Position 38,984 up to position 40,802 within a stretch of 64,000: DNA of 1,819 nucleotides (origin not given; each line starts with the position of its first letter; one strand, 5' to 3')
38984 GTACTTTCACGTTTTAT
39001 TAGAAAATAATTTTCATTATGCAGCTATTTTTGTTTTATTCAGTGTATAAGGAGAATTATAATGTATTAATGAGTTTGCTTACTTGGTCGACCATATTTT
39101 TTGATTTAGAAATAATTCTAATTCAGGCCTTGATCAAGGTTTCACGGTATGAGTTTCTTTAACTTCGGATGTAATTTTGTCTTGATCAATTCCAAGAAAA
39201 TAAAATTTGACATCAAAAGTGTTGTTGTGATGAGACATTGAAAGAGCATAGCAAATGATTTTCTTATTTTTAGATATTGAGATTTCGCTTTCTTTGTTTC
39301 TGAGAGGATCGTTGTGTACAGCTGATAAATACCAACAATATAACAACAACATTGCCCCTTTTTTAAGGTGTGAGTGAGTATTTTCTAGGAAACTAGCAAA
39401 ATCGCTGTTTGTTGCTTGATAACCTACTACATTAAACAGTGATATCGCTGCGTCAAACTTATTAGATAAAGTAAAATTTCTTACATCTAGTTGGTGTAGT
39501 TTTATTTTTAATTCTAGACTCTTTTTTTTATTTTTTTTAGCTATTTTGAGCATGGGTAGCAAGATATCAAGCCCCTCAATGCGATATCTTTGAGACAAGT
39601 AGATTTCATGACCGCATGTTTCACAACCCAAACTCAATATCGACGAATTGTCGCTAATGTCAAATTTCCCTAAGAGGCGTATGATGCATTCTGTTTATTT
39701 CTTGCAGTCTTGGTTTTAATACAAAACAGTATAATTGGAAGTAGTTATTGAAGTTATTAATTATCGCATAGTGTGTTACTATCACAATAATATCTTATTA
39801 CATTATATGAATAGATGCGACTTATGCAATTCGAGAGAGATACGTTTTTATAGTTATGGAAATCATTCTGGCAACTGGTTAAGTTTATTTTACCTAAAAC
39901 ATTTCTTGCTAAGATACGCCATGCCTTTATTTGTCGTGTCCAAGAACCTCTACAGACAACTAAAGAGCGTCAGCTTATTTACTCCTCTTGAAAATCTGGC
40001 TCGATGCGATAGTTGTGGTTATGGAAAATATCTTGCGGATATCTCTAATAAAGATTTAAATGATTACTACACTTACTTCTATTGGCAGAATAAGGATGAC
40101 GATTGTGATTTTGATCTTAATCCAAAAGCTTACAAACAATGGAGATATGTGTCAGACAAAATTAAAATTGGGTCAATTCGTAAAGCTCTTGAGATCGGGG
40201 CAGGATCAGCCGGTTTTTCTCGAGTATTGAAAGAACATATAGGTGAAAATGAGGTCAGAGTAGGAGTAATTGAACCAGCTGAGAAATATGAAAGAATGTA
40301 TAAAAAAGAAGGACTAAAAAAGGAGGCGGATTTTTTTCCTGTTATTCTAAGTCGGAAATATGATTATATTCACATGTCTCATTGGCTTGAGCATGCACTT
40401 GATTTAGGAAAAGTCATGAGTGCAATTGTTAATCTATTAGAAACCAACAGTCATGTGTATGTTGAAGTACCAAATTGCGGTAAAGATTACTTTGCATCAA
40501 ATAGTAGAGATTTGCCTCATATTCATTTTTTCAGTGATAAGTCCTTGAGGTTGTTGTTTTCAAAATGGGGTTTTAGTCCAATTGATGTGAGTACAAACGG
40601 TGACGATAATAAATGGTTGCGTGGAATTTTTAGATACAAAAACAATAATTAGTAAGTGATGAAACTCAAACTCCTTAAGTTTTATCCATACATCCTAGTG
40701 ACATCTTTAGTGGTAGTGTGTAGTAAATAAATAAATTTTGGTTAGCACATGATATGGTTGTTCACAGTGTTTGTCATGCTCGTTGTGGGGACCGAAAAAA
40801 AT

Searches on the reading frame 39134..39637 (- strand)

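Call 3: search_protein_families(library=pfam, proteins=[window:39134-39637:-], max_evalue=0.01)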
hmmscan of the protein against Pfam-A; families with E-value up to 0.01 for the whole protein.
window:39134-39637:- (167 aa): 4 families
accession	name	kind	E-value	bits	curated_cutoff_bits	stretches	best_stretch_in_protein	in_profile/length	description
PF13649.12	Methyltransf_25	-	1.4e-09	38.9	27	1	3-94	4-96/97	Methyltransferase domain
PF08241.18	Methyltransf_11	-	7.6e-06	26.9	21.2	1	3-98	3-94/95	Methyltransferase domain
PF08242.18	Methyltransf_12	-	3.8e-05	24.8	30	1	3-97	3-98/98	Methyltransferase domain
PF13847.12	Methyltransf_31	-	4.5e-05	23.6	27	1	16-118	27-128/145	Methyltransferase domain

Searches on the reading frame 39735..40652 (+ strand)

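Call 3: search_protein_families(library=pfam, proteins=[window:39735-40652:+], max_evalue=0.01)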
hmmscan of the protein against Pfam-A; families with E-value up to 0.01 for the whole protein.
window:39735-40652:+ (305 aa): 2 families
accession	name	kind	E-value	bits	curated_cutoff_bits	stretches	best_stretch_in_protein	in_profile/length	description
PF13489.12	Methyltransf_23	-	6.8e-12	45.8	27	1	150-282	25-161/164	Methyltransferase domain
PF08242.18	Methyltransf_12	-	0.00033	21.8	30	1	152-239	1-96/98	Methyltransferase domain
